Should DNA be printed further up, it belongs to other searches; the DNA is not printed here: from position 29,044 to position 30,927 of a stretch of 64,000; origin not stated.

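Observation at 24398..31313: Six-gene complex-I / group-4-hydrogenase-like module whose catalytic-subunit homologue has lost all four [NiFe] cysteines (Ehr-type complex of unknown function)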

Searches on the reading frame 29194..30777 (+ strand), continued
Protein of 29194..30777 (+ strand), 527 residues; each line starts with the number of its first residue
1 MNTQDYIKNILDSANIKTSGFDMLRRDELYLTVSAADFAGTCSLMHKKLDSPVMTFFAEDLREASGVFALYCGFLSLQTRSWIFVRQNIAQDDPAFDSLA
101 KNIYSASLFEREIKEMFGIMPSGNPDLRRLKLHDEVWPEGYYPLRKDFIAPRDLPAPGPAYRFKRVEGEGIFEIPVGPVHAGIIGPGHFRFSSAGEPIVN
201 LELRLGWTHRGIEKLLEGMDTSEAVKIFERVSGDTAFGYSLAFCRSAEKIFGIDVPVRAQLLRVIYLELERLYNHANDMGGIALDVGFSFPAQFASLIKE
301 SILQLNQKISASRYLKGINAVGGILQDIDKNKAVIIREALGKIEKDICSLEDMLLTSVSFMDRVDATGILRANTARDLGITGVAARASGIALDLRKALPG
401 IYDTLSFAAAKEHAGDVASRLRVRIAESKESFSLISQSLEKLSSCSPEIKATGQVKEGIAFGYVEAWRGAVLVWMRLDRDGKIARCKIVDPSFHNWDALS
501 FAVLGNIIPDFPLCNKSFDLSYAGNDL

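Call 79: find_homologous_proteins(query=L056:367-1890:+, max_evalue=1e-50)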
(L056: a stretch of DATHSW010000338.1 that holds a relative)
Query L056:367-1890:+ (508 aa): 7990 proteins with E <= 1e-50 among 8000 candidates; the best 120 are listed.
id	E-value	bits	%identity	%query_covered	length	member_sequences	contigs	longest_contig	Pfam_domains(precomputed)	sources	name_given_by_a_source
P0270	0.0e+0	1093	94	100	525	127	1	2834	PF00374.25,PF00329.26,PF00346.25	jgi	jgi:Ni,Fe-hydrogenase III large subunit/Ni,Fe-hydrogenase III component G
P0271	0.0e+0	1045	91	100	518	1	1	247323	PF00374.25,PF00329.26,PF00346.25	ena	-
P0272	0.0e+0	1044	91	100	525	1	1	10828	PF00374.25,PF00329.26,PF00346.25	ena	-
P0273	0.0e+0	1043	91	100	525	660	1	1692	PF00374.25,PF00329.26,PF00346.25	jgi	-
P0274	0.0e+0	1040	90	100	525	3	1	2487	PF00374.25,PF00329.26,PF00346.25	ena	-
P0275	0.0e+0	1039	91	100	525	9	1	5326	PF00374.25,PF00329.26,PF00346.25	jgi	jgi:Ni,Fe-hydrogenase III large subunit/Ni,Fe-hydrogenase III component G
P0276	0.0e+0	1038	90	100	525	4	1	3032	PF00374.25,PF00329.26,PF00346.25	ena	-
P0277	0.0e+0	1037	89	100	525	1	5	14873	PF00374.25,PF00329.26,PF00346.25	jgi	jgi:Ni,Fe-hydrogenase III large subunit/Ni,Fe-hydrogenase III component G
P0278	0.0e+0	1035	90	100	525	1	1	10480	PF00374.25,PF00329.26,PF00346.25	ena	-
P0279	0.0e+0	1033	90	100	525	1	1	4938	PF00374.25,PF00329.26,PF00346.25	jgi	jgi:Ni,Fe-hydrogenase III large subunit/Ni,Fe-hydrogenase III component G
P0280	0.0e+0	1032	89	100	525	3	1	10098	PF00374.25,PF00329.26,PF00346.25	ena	-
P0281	0.0e+0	1032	89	100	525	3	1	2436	PF00374.25,PF00329.26,PF00346.25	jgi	jgi:Ni,Fe-hydrogenase III large subunit/Ni,Fe-hydrogenase III component G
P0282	0.0e+0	1030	90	100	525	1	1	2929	PF00374.25,PF00329.26,PF00346.25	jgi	jgi:Ni,Fe-hydrogenase III large subunit/Ni,Fe-hydrogenase III component G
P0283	0.0e+0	1025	88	100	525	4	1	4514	PF00374.25,PF00329.26,PF00346.25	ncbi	ncbi:MAG TPA: NADH-quinone oxidoreductase subunit C [Methylomirabilota bacterium]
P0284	0.0e+0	1024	89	100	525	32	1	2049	PF00374.25,PF00329.26,PF00346.25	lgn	-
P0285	0.0e+0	1024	89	98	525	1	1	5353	PF00374.25,PF00329.26,PF00346.25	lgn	-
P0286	0.0e+0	1023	89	100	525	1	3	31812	PF00374.25,PF00329.26,PF00346.25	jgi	jgi:Ni,Fe-hydrogenase III large subunit/Ni,Fe-hydrogenase III component G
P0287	0.0e+0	1020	88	100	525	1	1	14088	PF00374.25,PF00329.26,PF00346.25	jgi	jgi:Ni,Fe-hydrogenase III large subunit/Ni,Fe-hydrogenase III component G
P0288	0.0e+0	1019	88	100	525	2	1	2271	PF00374.25,PF00329.26,PF00346.25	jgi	-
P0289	0.0e+0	1013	88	100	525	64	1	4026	PF00374.25,PF00329.26,PF00346.25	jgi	-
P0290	0.0e+0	1012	88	100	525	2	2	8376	PF00374.25,PF00329.26,PF00346.25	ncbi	-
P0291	0.0e+0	1012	88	100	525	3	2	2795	PF00374.25,PF00329.26,PF00346.25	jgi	jgi:Ni,Fe-hydrogenase III large subunit/Ni,Fe-hydrogenase III component G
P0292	0.0e+0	1011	87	100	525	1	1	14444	PF00374.25,PF00329.26,PF00346.25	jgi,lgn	jgi:Ni,Fe-hydrogenase III large subunit/Ni,Fe-hydrogenase III component G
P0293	0.0e+0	1011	87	100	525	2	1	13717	PF00374.25,PF00329.26,PF00346.25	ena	-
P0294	2.9e-298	1008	87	100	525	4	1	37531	PF00374.25,PF00329.26,PF00346.25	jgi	jgi:Ni,Fe-hydrogenase III large subunit/Ni,Fe-hydrogenase III component G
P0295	3.6e-298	1008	87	100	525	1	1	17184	PF00374.25,PF00329.26,PF00346.25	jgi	jgi:Ni,Fe-hydrogenase III large subunit/Ni,Fe-hydrogenase III component G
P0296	4.5e-298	1007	87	100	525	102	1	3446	PF00374.25,PF00329.26,PF00346.25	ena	-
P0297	8.1e-298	1006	87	100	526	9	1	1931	PF00374.25,PF00329.26,PF00346.25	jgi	-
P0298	9.3e-298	1006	87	100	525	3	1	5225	PF00374.25,PF00329.26,PF00346.25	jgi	jgi:Ni,Fe-hydrogenase III large subunit/Ni,Fe-hydrogenase III component G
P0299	1.2e-297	1006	87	100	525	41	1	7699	PF00374.25,PF00329.26,PF00346.25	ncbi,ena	ncbi:MAG: NADH-quinone oxidoreductase subunit C [candidate division NC10 bacterium]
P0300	2.4e-297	1005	86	100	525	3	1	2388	PF00374.25,PF00329.26,PF00346.25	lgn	-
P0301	1.5e-296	1002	86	100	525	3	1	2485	PF00374.25,PF00329.26,PF00346.25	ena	-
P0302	3.9e-296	1001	87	100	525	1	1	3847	PF00374.25,PF00329.26,PF00346.25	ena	-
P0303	1.6e-295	999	87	100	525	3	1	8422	PF00374.25,PF00329.26,PF00346.25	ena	-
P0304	2.5e-295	998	85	100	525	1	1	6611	PF00374.25,PF00329.26,PF00346.25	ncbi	-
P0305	3.8e-295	998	86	100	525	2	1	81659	PF00374.25,PF00329.26,PF00346.25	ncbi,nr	ncbi:MAG: NADH-quinone oxidoreductase subunit C [Candidatus Rokubacteria bacterium]|nr:NADH-quinone 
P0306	2.8e-294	995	88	99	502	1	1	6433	PF00374.25,PF00329.26,PF00346.25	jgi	jgi:Ni,Fe-hydrogenase III large subunit/Ni,Fe-hydrogenase III component G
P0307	3.0e-294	995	85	100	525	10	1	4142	PF00374.25,PF00329.26,PF00346.25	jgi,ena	jgi:Ni,Fe-hydrogenase III large subunit/Ni,Fe-hydrogenase III component G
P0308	6.0e-294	994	85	100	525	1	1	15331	PF00374.25,PF00329.26,PF00346.25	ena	-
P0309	7.2e-294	993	86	100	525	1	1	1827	PF00374.25,PF00329.26,PF00346.25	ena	-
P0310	1.3e-293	993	85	100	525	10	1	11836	PF00374.25,PF00329.26,PF00346.25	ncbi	-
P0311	1.8e-293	992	86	100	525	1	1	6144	PF00374.25,PF00329.26,PF00346.25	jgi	jgi:Ni,Fe-hydrogenase III large subunit/Ni,Fe-hydrogenase III component G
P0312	1.1e-292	989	85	100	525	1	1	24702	PF00374.25,PF00329.26,PF00346.25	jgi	jgi:Ni,Fe-hydrogenase III large subunit/Ni,Fe-hydrogenase III component G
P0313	1.1e-292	989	89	96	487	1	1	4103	PF00374.25,PF00329.26,PF00346.25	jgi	-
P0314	1.4e-292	989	85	100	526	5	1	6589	PF00374.25,PF00329.26,PF00346.25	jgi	-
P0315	2.6e-292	988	85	100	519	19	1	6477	PF00374.25,PF00329.26,PF00346.25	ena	-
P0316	3.0e-292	988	85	100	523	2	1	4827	PF00374.25,PF00329.26,PF00346.25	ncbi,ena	-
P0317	5.6e-292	987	85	100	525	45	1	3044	PF00374.25,PF00329.26,PF00346.25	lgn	-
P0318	7.7e-292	987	86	100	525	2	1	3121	PF00374.25,PF00329.26,PF00346.25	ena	-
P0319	1.3e-291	986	85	100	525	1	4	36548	PF00374.25,PF00329.26,PF00346.25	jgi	jgi:Ni,Fe-hydrogenase III large subunit/Ni,Fe-hydrogenase III component G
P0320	1.8e-291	985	85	100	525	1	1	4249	PF00374.25,PF00329.26,PF00346.25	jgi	jgi:Ni,Fe-hydrogenase III large subunit/Ni,Fe-hydrogenase III component G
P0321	4.1e-291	984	85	100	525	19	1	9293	PF00374.25,PF00329.26,PF00346.25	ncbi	-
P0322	4.1e-291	984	84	100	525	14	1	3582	PF00374.25,PF00329.26,PF00346.25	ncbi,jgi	-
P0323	7.2e-291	983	85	100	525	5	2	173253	PF00374.25,PF00329.26,PF00346.25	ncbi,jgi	-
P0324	7.3e-291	983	84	100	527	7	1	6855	PF00374.25,PF00329.26,PF00346.25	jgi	jgi:Ni,Fe-hydrogenase III large subunit/Ni,Fe-hydrogenase III component G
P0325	1.8e-290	982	84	100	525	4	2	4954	PF00374.25,PF00329.26,PF00346.25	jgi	-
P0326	1.9e-290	982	85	100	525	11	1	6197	PF00374.25,PF00329.26,PF00346.25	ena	-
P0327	5.4e-290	981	84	100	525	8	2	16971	PF00374.25,PF00329.26,PF00346.25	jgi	jgi:Ni,Fe-hydrogenase III large subunit/Ni,Fe-hydrogenase III component G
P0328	5.6e-290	981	85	98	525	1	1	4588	PF00374.25,PF00329.26,PF00346.25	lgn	-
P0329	6.0e-290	980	85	100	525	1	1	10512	PF00374.25,PF00329.26,PF00346.25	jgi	jgi:Ni,Fe-hydrogenase III large subunit/Ni,Fe-hydrogenase III component G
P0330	7.8e-290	980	84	100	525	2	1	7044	PF00374.25,PF00329.26,PF00346.25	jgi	jgi:Ni,Fe-hydrogenase III large subunit/Ni,Fe-hydrogenase III component G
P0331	8.4e-290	980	85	100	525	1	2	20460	PF00374.25,PF00329.26,PF00346.25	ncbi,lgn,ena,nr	ncbi:MAG TPA: NADH-quinone oxidoreductase subunit C [Methylomirabilota bacterium]|nr:NADH-quinone ox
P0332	1.4e-289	979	84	100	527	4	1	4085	PF00374.25,PF00329.26,PF00346.25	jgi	jgi:Ni,Fe-hydrogenase III large subunit/Ni,Fe-hydrogenase III component G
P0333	1.5e-289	979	85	100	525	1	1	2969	PF00374.25,PF00329.26,PF00346.25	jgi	-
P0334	4.2e-289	978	84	100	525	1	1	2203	PF00374.25,PF00329.26,PF00346.25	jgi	jgi:Ni,Fe-hydrogenase III large subunit/Ni,Fe-hydrogenase III component G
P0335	4.7e-289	977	85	100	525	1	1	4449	PF00374.25,PF00329.26,PF00346.25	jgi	jgi:Ni,Fe-hydrogenase III large subunit/Ni,Fe-hydrogenase III component G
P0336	9.1e-289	977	84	100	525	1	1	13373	PF00374.25,PF00329.26,PF00346.25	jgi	jgi:Ni,Fe-hydrogenase III large subunit/Ni,Fe-hydrogenase III component G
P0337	1.1e-288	976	83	100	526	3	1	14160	PF00374.25,PF00329.26,PF00346.25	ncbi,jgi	jgi:Ni,Fe-hydrogenase III large subunit/Ni,Fe-hydrogenase III component G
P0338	1.1e-288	976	84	100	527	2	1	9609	PF00374.25,PF00329.26,PF00346.25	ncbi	-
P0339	2.6e-288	975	84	100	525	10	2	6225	PF00374.25,PF00329.26,PF00346.25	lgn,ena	-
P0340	2.7e-288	975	84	100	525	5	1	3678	PF00374.25,PF00329.26,PF00346.25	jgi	jgi:Ni,Fe-hydrogenase III large subunit/Ni,Fe-hydrogenase III component G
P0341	3.6e-288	975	84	100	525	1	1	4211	PF00374.25,PF00329.26,PF00346.25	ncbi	-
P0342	3.9e-288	974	84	100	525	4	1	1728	PF00374.25,PF00329.26,PF00346.25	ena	-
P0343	4.1e-288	974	84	100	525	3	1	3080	PF00374.25,PF00329.26,PF00346.25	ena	-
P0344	6.0e-288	974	84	100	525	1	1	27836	PF00374.25,PF00329.26,PF00346.25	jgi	jgi:Ni,Fe-hydrogenase III large subunit/Ni,Fe-hydrogenase III component G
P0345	7.2e-288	974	84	100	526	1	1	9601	PF00374.25,PF00329.26,PF00346.25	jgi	jgi:Ni,Fe-hydrogenase III large subunit/Ni,Fe-hydrogenase III component G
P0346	8.2e-288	973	83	100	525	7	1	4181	PF00374.25,PF00329.26,PF00346.25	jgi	-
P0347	1.4e-287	973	84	100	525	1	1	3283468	PF00374.25,PF00329.26,PF00346.25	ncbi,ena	-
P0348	2.0e-287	972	84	100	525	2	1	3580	PF00374.25,PF00329.26,PF00346.25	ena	-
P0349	3.4e-287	971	85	100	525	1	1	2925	PF00374.25,PF00329.26,PF00346.25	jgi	jgi:Ni,Fe-hydrogenase III large subunit/Ni,Fe-hydrogenase III component G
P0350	5.3e-287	971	83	100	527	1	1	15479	PF00374.25,PF00329.26,PF00346.25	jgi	jgi:Ni,Fe-hydrogenase III large subunit/Ni,Fe-hydrogenase III component G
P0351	5.6e-287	971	83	100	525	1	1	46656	PF00374.25,PF00329.26,PF00346.25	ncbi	-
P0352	9.5e-287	970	84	100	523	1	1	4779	PF00374.25,PF00329.26,PF00346.25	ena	-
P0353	2.0e-286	969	84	100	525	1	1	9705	PF00374.25,PF00329.26,PF00346.25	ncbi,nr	ncbi:MAG: NADH-quinone oxidoreductase subunit C [Candidatus Rokubacteria bacterium]|nr:NADH-quinone 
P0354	2.7e-286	968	83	100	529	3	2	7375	PF00374.25,PF00329.26,PF00346.25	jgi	-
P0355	3.3e-286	968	83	100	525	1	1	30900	PF00374.25,PF00329.26,PF00346.25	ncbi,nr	ncbi:MAG TPA: NADH-quinone oxidoreductase subunit C [Methylomirabilota bacterium]|nr:NADH-quinone ox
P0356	4.4e-286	968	83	100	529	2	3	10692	PF00374.25,PF00329.26,PF00346.25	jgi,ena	jgi:Ni,Fe-hydrogenase III large subunit/Ni,Fe-hydrogenase III component G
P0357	4.6e-286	968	85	100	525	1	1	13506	PF00374.25,PF00329.26,PF00346.25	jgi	jgi:Ni,Fe-hydrogenase III large subunit/Ni,Fe-hydrogenase III component G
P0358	8.6e-286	967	84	100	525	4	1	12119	PF00374.25,PF00329.26,PF00346.25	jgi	-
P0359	1.1e-285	966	83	100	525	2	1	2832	PF00374.25,PF00329.26,PF00346.25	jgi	jgi:Ni,Fe-hydrogenase III large subunit/Ni,Fe-hydrogenase III component G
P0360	1.9e-285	966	83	100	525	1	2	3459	PF00374.25,PF00329.26,PF00346.25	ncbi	-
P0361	2.6e-284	962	83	100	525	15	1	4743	PF00374.25,PF00329.26,PF00346.25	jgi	jgi:Ni,Fe-hydrogenase III large subunit/Ni,Fe-hydrogenase III component G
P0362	3.0e-284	962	83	100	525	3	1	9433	PF00374.25,PF00329.26,PF00346.25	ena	-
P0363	8.3e-284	960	81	100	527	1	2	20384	PF00374.25,PF00329.26,PF00346.25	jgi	jgi:Ni,Fe-hydrogenase III large subunit/Ni,Fe-hydrogenase III component G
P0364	1.9e-283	959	83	100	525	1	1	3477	PF00374.25,PF00329.26,PF00346.25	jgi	jgi:Ni,Fe-hydrogenase III large subunit/Ni,Fe-hydrogenase III component G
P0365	2.7e-283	958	83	100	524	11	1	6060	PF00374.25,PF00329.26,PF00346.25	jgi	jgi:Ni,Fe-hydrogenase III large subunit/Ni,Fe-hydrogenase III component G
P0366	3.6e-283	958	82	100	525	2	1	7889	PF00374.25,PF00329.26,PF00346.25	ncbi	-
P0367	3.8e-283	958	83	100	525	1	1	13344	PF00374.25,PF00329.26,PF00346.25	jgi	jgi:Ni,Fe-hydrogenase III large subunit/Ni,Fe-hydrogenase III component G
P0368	4.5e-283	958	83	100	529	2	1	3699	PF00374.25,PF00329.26,PF00346.25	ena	-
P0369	9.4e-283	957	83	100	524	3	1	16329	PF00374.25,PF00329.26,PF00346.25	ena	-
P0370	1.1e-282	956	83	100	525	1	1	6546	PF00374.25,PF00329.26,PF00346.25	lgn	-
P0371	1.3e-282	956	82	100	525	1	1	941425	PF00374.25,PF00329.26,PF00346.25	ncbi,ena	-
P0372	4.6e-282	954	82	100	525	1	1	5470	PF00374.25,PF00329.26,PF00346.25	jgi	jgi:Ni,Fe-hydrogenase III large subunit/Ni,Fe-hydrogenase III component G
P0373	7.3e-282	954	83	100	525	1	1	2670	PF00374.25,PF00329.26,PF00346.25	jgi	jgi:Ni,Fe-hydrogenase III large subunit/Ni,Fe-hydrogenase III component G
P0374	7.4e-282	954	83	97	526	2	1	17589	PF00329.26,PF00346.25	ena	-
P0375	1.2e-281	953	82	100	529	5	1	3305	PF00374.25,PF00329.26,PF00346.25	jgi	jgi:Ni,Fe-hydrogenase III large subunit/Ni,Fe-hydrogenase III component G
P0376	1.4e-281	953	82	100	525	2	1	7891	PF00374.25,PF00329.26,PF00346.25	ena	-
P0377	1.8e-281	952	82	100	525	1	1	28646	PF00374.25,PF00329.26,PF00346.25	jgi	jgi:Ni,Fe-hydrogenase III large subunit/Ni,Fe-hydrogenase III component G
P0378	3.3e-281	952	82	100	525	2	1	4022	PF00374.25,PF00329.26,PF00346.25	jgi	jgi:Ni,Fe-hydrogenase III large subunit/Ni,Fe-hydrogenase III component G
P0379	8.4e-281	950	81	100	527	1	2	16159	PF00374.25,PF00329.26,PF00346.25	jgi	jgi:Ni,Fe-hydrogenase III large subunit/Ni,Fe-hydrogenase III component G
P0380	1.1e-280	950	82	100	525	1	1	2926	PF00374.25,PF00329.26,PF00346.25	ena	-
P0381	1.6e-280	949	82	100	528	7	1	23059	PF00374.25,PF00329.26,PF00346.25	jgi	jgi:Ni,Fe-hydrogenase III large subunit/Ni,Fe-hydrogenase III component G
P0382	1.9e-280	949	82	100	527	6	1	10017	PF00374.25,PF00329.26,PF00346.25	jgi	jgi:Ni,Fe-hydrogenase III large subunit/Ni,Fe-hydrogenase III component G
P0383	2.0e-280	949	81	100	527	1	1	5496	PF00374.25,PF00329.26,PF00346.25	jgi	jgi:Ni,Fe-hydrogenase III large subunit/Ni,Fe-hydrogenase III component G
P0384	9.2e-280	947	81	100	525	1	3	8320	PF00374.25,PF00329.26,PF00346.25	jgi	jgi:Ni,Fe-hydrogenase III large subunit/Ni,Fe-hydrogenase III component G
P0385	1.1e-279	947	82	100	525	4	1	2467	PF00374.25,PF00329.26,PF00346.25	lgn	-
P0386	1.4e-279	946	81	100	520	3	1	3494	PF00374.25,PF00329.26,PF00346.25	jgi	jgi:Ni,Fe-hydrogenase III large subunit/Ni,Fe-hydrogenase III component G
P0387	2.5e-279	945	81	100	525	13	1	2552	PF00374.25,PF00329.26,PF00346.25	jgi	jgi:Ni,Fe-hydrogenase III large subunit/Ni,Fe-hydrogenase III component G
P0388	4.2e-279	945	81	100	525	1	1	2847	PF00374.25,PF00329.26,PF00346.25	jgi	jgi:Ni,Fe-hydrogenase III large subunit/Ni,Fe-hydrogenase III component G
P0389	4.3e-279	945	81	100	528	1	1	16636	PF00374.25,PF00329.26,PF00346.25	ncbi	ncbi:MAG: NADH-quinone oxidoreductase subunit C [Candidatus Rokuibacteriota bacterium]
